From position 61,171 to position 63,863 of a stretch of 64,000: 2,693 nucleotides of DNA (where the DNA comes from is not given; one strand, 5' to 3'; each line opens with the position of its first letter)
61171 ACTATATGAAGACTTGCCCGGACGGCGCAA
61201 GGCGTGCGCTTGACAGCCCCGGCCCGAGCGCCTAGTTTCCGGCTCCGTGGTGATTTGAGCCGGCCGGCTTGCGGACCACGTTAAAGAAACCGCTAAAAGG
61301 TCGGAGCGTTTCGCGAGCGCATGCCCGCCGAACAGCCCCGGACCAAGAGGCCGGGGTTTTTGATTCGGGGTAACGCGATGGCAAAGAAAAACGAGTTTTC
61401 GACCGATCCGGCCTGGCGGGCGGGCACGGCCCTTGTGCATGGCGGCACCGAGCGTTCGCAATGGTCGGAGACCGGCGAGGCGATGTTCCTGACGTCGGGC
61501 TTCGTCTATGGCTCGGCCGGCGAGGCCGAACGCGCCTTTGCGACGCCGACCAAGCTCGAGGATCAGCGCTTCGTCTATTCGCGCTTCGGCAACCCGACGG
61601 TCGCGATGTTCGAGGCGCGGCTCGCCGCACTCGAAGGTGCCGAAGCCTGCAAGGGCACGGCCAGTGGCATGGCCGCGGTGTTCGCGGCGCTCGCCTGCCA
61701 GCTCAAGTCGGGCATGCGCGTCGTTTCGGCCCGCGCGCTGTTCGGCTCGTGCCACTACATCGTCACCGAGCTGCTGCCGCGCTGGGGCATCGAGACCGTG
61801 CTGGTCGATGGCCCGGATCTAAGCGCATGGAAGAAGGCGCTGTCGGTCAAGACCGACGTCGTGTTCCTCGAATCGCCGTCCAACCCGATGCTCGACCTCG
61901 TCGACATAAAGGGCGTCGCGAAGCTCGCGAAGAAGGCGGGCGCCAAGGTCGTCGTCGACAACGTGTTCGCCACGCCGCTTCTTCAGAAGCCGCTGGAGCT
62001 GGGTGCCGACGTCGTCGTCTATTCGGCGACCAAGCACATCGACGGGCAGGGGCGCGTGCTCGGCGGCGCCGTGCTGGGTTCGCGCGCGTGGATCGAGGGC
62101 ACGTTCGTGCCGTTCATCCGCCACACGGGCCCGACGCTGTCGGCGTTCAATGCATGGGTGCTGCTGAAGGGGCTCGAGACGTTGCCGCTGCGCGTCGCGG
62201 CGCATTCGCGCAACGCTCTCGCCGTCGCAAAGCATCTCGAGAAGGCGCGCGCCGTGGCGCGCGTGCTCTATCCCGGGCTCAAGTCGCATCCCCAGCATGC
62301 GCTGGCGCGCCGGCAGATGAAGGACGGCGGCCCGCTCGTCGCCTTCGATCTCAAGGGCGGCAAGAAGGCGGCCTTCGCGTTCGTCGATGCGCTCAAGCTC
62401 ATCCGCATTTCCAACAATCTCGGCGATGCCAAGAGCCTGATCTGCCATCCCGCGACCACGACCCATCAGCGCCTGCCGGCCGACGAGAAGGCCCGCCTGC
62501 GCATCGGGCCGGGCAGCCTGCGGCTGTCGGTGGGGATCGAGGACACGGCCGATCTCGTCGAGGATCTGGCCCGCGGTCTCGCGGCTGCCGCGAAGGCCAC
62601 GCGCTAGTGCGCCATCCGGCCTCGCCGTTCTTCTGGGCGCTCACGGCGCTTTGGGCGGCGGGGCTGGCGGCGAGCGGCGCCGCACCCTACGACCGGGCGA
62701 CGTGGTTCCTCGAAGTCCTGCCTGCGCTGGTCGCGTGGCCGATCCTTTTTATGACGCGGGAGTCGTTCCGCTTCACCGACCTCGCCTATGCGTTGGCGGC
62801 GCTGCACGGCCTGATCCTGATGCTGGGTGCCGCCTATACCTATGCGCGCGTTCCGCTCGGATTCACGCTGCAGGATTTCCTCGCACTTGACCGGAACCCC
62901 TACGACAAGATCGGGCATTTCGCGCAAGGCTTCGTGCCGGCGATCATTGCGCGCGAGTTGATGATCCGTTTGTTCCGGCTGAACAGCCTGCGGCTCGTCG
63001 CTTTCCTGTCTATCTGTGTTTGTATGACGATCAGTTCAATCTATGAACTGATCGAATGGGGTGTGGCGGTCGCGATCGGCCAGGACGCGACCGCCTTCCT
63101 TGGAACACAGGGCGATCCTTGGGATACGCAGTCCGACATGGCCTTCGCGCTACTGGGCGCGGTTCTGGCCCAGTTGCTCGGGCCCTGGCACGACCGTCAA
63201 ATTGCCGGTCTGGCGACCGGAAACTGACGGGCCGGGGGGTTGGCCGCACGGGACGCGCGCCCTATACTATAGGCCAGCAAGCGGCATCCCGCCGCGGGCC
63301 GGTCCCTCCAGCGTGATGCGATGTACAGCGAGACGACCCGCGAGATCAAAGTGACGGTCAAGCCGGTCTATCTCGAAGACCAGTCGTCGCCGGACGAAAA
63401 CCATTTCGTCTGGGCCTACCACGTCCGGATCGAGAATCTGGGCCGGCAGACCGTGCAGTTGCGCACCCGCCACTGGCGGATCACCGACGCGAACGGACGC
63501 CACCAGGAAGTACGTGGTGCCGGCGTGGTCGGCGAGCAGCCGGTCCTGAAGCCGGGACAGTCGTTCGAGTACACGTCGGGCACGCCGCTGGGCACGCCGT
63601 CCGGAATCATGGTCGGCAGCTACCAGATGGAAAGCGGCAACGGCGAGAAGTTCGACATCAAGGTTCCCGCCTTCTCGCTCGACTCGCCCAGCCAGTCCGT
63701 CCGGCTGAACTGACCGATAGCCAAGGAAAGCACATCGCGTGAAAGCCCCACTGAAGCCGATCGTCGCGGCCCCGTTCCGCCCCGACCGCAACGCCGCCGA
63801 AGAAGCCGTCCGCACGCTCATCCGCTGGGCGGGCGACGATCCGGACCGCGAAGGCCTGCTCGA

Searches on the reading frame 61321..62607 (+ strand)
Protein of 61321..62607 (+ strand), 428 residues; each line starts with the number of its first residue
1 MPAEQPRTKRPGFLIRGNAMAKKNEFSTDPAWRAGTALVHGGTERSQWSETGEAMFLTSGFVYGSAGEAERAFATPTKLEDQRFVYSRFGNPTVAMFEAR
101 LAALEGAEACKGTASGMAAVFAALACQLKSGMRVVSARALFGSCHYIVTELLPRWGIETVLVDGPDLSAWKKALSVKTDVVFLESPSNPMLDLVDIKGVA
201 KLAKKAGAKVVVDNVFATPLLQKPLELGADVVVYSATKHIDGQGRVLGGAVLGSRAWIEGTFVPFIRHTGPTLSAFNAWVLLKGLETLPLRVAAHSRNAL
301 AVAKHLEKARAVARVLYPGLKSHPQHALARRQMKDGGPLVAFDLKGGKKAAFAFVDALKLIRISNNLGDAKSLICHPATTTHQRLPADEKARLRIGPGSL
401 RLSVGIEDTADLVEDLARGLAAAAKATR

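Call 54: search_protein_families(library=pfam, proteins=[window:61321-62607:+], max_evalue=0.00001)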
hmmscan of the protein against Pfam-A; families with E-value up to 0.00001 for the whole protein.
window:61321-62607:+ (428 aa): 2 families
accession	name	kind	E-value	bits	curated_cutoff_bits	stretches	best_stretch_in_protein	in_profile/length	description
PF01053.26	Cys_Met_Meta_PP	-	6.2e-126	420.4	27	1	36-420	2-380/381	Cys/Met metabolism PLP-dependent enzyme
PF00266.25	Aminotran_5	-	3.2e-06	26.8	21.5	0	110-240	67-203/371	Aminotransferase class-V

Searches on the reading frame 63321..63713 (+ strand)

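Call 54: search_protein_families(library=pfam, proteins=[window:63321-63713:+], max_evalue=0.00001)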
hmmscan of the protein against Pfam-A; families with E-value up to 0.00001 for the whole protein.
window:63321-63713:+ (130 aa): 1 family
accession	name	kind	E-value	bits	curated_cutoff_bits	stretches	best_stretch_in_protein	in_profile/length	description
PF04379.20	DUF525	-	4e-39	133.2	27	1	20-104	2-86/87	ApaG domain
